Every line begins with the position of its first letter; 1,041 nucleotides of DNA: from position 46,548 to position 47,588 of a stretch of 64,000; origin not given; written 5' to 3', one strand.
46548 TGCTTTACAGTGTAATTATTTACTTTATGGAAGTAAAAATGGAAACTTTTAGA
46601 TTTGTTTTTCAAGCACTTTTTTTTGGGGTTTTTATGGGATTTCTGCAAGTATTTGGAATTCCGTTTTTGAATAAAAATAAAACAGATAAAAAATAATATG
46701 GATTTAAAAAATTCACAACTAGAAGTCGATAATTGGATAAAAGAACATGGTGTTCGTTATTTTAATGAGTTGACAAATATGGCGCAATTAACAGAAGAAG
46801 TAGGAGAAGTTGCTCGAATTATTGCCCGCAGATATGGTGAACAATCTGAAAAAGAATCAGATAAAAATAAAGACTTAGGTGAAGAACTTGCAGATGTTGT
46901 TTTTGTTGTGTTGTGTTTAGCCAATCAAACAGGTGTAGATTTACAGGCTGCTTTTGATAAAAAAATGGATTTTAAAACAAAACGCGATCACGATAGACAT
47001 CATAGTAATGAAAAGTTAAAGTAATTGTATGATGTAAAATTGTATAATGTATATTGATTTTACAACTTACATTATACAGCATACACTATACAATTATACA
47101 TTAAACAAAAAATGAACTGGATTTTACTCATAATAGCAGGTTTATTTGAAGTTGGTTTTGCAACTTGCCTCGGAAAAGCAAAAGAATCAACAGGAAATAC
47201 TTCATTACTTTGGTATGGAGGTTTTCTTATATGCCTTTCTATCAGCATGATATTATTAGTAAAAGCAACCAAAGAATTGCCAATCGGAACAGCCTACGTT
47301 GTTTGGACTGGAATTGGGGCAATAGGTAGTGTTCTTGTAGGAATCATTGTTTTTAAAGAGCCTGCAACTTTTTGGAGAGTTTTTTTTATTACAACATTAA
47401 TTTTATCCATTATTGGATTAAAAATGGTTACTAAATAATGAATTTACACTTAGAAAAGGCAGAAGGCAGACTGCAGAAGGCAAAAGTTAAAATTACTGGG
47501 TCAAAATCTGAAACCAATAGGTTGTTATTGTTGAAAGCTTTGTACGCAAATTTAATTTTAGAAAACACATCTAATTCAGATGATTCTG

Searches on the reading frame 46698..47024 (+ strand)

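Call 23: search_protein_families(library=pfam, proteins=[window:46698-47024:+], max_evalue=0.001)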
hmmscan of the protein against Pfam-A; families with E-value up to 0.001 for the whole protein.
window:46698-47024:+ (108 aa): 3 families
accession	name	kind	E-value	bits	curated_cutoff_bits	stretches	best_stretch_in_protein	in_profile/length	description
PF03819.22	MazG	-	4.7e-13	49.7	22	1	23-99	2-72/74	MazG nucleotide pyrophosphohydrolase domain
PF12643.12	MazG-like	-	1.2e-06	29.1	27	1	35-106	19-80/85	MazG-like family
PF01503.22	PRA-PH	-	0.00011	23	21.3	1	29-88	32-81/86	Phosphoribosyl-ATP pyrophosphohydrolase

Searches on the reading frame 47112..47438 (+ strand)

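Call 23: search_protein_families(library=pfam, proteins=[window:47112-47438:+], max_evalue=0.001)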
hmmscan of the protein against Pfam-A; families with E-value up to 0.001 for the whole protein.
window:47112-47438:+ (108 aa): 1 family
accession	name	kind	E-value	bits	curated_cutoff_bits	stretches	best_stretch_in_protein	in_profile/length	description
PF00893.25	Multi_Drug_Res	-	4.6e-22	78.8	23.7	1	1-95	1-92/93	Small Multidrug Resistance protein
